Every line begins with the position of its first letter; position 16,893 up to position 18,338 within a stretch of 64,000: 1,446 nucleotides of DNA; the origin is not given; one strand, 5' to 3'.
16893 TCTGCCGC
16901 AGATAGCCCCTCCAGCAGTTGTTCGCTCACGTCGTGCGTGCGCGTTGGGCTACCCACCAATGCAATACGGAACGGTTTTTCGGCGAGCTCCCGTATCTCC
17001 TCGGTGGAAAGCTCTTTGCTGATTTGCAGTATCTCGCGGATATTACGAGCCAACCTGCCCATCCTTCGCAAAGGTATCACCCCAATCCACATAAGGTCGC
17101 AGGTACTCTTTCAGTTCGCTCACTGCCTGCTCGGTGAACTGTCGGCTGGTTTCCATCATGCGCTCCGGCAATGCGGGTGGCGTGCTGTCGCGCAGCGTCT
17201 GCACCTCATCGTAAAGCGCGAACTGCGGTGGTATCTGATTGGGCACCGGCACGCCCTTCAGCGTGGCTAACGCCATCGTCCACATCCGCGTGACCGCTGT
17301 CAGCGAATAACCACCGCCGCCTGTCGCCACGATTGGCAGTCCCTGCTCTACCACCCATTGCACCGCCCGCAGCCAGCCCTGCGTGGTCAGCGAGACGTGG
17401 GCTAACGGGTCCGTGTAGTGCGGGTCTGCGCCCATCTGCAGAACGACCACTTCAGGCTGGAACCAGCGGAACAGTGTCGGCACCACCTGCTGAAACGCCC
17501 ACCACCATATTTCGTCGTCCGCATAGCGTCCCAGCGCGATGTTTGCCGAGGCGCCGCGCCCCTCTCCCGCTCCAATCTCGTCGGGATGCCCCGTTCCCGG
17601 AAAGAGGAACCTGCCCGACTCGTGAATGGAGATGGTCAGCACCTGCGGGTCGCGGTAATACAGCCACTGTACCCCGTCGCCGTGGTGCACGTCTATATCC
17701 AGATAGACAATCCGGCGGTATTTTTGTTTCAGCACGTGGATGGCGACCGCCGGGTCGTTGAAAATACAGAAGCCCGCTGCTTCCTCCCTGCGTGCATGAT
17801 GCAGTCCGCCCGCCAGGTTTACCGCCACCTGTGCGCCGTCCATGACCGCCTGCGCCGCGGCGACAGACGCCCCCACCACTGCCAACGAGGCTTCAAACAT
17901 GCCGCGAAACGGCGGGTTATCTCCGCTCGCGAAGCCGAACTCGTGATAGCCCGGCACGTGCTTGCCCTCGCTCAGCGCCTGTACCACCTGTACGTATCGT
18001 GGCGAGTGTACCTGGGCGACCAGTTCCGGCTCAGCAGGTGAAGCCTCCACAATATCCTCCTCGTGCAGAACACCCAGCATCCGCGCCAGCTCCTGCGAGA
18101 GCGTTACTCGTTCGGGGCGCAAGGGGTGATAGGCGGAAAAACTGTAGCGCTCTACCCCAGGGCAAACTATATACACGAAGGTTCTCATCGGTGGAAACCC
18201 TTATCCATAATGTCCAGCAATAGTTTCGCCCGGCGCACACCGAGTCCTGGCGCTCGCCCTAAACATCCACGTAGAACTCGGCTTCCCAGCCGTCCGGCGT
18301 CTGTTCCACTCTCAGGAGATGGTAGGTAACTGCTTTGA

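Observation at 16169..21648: gyrA operon continues into a nucleotidyltransferase - orphan archease - HDAC-like deacetylase - DUF697-like module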

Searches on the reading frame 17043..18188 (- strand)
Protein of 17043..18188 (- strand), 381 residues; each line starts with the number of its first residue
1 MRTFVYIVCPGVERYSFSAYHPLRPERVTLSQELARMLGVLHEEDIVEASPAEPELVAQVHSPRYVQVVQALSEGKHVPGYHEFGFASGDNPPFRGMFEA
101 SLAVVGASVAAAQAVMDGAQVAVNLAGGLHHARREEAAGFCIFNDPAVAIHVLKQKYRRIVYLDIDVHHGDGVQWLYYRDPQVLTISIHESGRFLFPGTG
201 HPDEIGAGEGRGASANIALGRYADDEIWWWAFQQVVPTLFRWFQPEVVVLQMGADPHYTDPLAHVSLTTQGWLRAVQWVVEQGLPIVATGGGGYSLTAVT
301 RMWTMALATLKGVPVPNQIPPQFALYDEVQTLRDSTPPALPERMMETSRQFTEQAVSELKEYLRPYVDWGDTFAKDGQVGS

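Call 3: search_protein_families(library=pfam, proteins=[window:17043-18188:-], max_evalue=0.01)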
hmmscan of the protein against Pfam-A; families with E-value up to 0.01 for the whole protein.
window:17043-18188:- (381 aa): 1 family
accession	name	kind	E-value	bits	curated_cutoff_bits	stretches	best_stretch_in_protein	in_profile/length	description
PF00850.24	Hist_deacetyl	-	3.3e-83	279.9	27.9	1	21-309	1-297/298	Histone deacetylase domain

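Call 4: search_protein_families(library=ncbifam, proteins=[window:17043-18188:-], max_evalue=0.01)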
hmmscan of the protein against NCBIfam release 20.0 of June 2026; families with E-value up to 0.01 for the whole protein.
window:17043-18188:- (381 aa): 0 families

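Call 7: find_encoding_contigs(protein=window:17043-18188:-, flank=10000, max_places=6)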
Protein window:17043-18188:- (381 aa): 2 contigs read that carry it; 2 places shown.
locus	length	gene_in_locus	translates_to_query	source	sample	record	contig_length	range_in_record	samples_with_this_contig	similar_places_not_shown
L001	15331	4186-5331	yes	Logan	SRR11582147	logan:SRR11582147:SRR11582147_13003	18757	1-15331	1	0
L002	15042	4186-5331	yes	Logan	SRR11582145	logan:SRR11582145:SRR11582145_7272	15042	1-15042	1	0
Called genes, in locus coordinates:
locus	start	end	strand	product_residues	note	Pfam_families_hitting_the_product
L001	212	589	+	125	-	PF00571:CBS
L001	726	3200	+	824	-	PF00521:DNA_topoisoIV, PF03989:DNA_gyraseA_C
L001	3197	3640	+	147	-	PF01909:NTP_transf_2, PF18765:Polbeta (weak)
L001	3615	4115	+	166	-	PF01951:Archease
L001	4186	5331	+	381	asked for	PF00850:Hist_deacetyl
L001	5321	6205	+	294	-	-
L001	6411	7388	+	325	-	PF00294:PfkB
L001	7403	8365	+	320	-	PF00365:PFK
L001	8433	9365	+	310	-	PF00294:PfkB, PF08543:Phos_pyr_kin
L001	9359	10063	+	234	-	PF03167:UDG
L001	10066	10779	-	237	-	PF05685:Uma2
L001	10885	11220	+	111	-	PF01909:NTP_transf_2 (weak), PF18765:Polbeta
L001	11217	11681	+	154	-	PF20797:HepT-like_2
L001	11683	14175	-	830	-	PF00756:Esterase (weak), PF00326:Peptidase_S9, PF12146:Hydrolase_4 (faint)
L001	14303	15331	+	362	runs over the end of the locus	-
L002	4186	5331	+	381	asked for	PF00850:Hist_deacetyl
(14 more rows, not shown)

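Call 49: search_solved_structures(query=window:17043-18188:-, max_evalue=1e-10, show_alignments=1)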
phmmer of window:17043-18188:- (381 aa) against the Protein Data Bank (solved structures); distinct sequences matched with E-value up to 1e-10: 136 (the best 60 are shown).
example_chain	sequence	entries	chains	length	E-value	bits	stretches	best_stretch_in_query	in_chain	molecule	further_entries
7kbh_A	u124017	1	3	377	2.1e-61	211.2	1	11-321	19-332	Histone deacetylase 2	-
8ifg_C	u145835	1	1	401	3.1e-61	210.7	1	8-364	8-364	Histone deacetylase clr6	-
8i02_B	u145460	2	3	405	3.2e-61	210.6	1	8-364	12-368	Histone deacetylase clr6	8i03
9v2w_C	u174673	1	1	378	7.9e-61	209.3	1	4-320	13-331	Histone deacetylase RPD3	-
9v2v_C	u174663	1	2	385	8.3e-61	209.3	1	4-321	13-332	Histone deacetylase RPD3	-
7yi0_B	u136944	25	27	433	1.2e-60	208.7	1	4-321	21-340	Histone deacetylase RPD3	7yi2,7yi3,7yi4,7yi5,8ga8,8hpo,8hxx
5icn_B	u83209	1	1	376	1.5e-60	208.4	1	8-321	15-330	Histone deacetylase 1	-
4bkx_B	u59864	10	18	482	3.2e-60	207.3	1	8-321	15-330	HISTONE DEACETYLASE 1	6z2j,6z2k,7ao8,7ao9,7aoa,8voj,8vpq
3max_A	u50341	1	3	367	7.4e-60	206.1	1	11-321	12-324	Histone deacetylase 2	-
4lxz_A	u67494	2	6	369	7.4e-60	206.1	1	11-321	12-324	Histone deacetylase 2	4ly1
5iwg_A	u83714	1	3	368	7.4e-60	206.1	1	11-321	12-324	Histone deacetylase 2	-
6g3o_A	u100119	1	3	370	7.5e-60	206.1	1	11-321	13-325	Histone deacetylase 2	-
5ix0_A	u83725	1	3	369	7.5e-60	206.1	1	11-321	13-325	Histone deacetylase 2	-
6wbw_A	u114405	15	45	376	7.9e-60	206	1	11-321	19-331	Histone deacetylase 2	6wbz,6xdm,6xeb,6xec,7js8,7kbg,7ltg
6whn_A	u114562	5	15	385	8.3e-60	206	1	11-321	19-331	Histone deacetylase 2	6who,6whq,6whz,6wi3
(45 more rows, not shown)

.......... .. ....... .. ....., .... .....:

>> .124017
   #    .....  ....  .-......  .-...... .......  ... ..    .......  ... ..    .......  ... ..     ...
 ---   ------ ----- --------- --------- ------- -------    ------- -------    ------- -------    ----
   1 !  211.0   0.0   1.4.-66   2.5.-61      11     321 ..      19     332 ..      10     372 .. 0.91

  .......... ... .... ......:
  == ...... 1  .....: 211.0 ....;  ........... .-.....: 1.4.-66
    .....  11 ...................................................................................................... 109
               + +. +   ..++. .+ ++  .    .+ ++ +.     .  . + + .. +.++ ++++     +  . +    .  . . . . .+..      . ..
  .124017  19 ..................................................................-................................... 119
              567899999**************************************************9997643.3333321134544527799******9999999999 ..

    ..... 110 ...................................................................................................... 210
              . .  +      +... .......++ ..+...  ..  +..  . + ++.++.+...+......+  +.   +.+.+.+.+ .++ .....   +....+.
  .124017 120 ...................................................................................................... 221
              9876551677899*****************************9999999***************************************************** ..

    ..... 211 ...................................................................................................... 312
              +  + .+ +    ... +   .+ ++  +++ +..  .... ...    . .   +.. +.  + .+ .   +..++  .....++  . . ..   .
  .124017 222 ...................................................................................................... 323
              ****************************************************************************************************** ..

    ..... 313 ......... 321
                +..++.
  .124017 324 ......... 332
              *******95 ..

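Call 76: search_protein_families(library=padloc, proteins=[window:17043-18188:-], max_evalue=0.001)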
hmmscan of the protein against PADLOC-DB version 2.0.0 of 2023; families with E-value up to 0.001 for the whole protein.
window:17043-18188:- (381 aa): 0 families
